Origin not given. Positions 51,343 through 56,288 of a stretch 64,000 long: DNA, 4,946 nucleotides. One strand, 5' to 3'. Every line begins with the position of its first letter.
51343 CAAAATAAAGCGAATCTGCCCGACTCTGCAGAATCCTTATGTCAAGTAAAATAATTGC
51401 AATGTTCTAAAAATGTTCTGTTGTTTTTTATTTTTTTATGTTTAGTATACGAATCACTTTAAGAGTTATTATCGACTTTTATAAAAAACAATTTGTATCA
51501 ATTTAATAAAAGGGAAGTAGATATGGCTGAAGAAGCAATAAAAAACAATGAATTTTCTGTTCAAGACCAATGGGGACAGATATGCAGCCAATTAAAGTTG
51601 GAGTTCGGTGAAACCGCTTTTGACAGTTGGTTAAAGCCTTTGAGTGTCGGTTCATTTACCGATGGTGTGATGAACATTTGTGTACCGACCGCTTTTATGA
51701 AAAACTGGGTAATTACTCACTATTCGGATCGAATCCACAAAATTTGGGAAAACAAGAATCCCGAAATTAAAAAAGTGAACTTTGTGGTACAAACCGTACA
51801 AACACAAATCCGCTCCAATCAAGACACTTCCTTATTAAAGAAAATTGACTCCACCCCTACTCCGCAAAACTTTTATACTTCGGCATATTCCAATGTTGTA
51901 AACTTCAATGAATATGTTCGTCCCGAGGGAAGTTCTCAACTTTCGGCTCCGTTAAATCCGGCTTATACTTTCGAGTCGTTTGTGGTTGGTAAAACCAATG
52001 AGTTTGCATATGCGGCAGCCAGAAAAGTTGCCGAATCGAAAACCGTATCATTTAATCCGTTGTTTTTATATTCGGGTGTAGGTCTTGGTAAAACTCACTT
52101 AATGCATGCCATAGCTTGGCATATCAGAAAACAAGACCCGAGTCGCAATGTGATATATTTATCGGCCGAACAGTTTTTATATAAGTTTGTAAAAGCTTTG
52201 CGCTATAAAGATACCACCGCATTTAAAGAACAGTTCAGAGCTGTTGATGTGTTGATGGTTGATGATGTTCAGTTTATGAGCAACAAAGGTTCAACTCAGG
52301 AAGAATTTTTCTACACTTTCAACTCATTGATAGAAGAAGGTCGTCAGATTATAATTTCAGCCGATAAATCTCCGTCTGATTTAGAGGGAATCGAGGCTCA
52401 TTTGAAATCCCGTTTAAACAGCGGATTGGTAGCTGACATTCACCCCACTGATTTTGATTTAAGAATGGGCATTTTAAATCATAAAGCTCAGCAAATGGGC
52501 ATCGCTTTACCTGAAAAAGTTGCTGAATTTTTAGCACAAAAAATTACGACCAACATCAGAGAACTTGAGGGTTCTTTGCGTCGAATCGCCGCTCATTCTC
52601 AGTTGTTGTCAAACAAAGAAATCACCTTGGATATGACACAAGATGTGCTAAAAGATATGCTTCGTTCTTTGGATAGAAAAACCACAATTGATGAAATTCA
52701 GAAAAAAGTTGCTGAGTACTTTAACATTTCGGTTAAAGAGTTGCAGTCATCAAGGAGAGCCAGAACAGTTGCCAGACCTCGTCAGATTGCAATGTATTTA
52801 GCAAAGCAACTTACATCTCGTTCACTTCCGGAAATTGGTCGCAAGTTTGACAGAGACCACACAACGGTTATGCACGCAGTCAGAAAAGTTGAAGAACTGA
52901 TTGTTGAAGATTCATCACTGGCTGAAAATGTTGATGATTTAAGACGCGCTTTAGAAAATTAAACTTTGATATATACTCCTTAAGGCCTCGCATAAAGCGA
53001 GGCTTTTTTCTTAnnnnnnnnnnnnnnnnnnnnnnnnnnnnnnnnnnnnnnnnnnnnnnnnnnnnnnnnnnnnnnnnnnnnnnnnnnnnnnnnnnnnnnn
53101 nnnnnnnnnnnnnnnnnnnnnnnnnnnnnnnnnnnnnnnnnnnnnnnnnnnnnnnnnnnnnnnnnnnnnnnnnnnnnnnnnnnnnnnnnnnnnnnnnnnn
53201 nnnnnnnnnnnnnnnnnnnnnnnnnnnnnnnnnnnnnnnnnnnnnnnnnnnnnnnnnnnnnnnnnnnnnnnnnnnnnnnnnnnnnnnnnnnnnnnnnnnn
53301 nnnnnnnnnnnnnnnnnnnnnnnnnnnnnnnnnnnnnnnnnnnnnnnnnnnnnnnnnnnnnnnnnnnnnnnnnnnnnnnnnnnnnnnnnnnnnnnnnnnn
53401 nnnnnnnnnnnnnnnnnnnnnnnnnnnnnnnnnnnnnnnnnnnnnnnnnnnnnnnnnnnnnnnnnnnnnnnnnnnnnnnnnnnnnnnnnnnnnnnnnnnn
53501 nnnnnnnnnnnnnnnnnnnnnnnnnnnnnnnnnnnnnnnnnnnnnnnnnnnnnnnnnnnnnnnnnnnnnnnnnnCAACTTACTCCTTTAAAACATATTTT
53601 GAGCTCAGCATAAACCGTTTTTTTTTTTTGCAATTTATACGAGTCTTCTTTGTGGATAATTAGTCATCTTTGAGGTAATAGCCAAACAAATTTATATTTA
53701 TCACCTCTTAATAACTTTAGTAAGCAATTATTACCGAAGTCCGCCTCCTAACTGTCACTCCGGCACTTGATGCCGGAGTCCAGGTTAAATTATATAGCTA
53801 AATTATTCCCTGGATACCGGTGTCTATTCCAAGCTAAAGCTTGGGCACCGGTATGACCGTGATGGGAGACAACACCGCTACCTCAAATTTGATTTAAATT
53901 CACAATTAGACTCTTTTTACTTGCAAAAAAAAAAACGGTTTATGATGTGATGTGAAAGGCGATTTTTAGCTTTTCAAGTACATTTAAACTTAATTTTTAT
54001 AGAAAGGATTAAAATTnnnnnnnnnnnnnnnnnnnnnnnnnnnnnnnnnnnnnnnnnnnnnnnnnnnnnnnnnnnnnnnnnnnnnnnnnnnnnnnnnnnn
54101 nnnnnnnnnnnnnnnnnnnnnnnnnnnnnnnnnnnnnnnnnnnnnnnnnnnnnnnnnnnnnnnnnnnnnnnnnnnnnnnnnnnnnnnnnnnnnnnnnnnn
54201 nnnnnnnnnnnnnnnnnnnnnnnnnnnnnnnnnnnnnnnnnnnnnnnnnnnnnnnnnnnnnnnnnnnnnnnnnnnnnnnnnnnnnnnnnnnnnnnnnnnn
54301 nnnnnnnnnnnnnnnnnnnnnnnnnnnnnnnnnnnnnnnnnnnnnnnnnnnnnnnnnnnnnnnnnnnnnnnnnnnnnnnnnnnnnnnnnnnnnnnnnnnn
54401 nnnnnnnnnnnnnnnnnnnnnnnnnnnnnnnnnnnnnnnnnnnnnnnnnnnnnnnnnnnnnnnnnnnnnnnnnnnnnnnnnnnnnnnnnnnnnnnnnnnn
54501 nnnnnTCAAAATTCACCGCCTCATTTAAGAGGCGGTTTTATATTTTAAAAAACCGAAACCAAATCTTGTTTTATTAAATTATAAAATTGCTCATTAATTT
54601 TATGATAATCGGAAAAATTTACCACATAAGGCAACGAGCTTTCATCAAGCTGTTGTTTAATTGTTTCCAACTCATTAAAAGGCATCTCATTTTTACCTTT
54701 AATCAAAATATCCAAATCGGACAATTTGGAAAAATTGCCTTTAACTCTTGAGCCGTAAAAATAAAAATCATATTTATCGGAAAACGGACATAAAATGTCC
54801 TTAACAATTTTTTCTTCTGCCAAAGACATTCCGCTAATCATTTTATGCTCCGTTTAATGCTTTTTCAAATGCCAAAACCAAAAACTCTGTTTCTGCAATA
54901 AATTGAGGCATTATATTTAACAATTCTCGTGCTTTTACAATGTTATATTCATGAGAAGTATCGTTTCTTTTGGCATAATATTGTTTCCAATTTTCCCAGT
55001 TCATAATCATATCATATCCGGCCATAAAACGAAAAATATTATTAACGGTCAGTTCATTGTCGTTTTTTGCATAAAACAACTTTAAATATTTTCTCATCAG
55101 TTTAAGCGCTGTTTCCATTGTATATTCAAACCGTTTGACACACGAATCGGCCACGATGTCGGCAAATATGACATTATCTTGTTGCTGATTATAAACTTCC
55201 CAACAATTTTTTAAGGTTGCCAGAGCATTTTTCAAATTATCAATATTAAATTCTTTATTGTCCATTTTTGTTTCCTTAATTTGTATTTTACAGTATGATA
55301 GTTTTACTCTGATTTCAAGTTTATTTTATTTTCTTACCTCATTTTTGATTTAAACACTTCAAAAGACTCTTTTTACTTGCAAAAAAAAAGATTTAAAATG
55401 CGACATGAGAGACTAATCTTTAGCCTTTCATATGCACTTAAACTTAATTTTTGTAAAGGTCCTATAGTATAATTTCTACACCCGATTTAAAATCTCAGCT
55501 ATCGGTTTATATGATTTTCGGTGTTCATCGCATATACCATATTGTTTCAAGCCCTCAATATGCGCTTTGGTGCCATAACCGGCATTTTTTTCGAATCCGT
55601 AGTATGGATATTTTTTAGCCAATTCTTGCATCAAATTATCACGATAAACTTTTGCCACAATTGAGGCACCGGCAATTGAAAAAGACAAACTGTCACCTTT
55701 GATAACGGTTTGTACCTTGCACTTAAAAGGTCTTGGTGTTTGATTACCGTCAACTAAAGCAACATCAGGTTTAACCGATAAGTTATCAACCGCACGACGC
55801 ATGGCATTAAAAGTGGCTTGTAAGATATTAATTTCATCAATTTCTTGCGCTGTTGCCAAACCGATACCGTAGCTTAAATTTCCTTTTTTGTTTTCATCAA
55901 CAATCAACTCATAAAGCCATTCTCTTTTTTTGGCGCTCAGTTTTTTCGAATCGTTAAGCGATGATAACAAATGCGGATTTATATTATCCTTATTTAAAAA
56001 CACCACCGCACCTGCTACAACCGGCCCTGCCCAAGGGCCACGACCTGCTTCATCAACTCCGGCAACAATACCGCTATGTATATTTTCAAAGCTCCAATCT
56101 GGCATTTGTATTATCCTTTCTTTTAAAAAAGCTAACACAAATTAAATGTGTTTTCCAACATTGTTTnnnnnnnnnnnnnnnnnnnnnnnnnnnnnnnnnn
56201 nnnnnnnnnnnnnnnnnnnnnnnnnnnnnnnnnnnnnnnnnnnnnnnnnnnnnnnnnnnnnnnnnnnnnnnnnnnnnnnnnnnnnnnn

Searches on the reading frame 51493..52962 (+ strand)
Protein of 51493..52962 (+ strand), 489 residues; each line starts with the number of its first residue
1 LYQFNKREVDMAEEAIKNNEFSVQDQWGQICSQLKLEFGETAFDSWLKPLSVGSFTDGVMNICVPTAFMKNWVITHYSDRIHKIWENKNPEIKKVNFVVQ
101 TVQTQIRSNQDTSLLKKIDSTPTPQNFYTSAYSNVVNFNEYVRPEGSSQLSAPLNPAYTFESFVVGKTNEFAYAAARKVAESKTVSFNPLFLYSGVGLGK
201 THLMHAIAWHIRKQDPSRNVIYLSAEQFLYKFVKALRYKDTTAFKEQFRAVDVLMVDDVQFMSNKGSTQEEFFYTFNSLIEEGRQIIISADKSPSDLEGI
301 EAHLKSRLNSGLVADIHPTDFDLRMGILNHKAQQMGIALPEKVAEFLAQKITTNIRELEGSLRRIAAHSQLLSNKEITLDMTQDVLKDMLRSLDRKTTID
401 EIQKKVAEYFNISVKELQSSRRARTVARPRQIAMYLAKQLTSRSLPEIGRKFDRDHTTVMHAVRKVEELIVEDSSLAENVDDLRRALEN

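Call 10: search_protein_families(library=pfam, proteins=[window:51493-52962:+], max_evalue=0.001)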
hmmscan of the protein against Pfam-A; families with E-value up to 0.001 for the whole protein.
window:51493-52962:+ (489 aa): 7 families
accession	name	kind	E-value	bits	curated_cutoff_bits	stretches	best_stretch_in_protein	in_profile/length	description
PF00308.24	Bac_DnaA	-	2.8e-66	223.1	23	1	154-314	1-161/162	Bacterial DnaA ATPAse domain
PF08299.17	Bac_DnaA_C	-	3.9e-32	110.5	31.5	1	399-466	1-69/69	Bacterial dnaA protein helix-turn-helix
PF11638.13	DnaA_N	-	1.7e-17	63.3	24.6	1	24-86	1-64/65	DnaA N-terminal domain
PF22688.2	Hda_lid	-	3e-06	27.6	27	1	325-380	5-59/65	Hda, lid domain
PF01695.23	IstB_IS21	-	4.4e-05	23.5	24.1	1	174-292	75-194/238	IstB-like ATP binding protein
PF00004.35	AAA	-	0.00013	22.8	21.2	1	191-281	2-93/131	ATPase family associated with various cellular activities (AAA)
PF03969.22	AFG1_ATPase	-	0.00057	19.4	27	0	169-206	42-80/361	AFG1-like ATPase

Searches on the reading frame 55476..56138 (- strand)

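Call 10: search_protein_families(library=pfam, proteins=[window:55476-56138:-], max_evalue=0.001)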
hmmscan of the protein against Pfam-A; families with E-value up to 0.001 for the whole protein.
window:55476-56138:- (220 aa): 1 family
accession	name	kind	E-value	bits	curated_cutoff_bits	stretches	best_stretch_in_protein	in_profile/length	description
PF01351.25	RNase_HII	-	1.3e-44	152.9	25.8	1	26-211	1-197/199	Ribonuclease HII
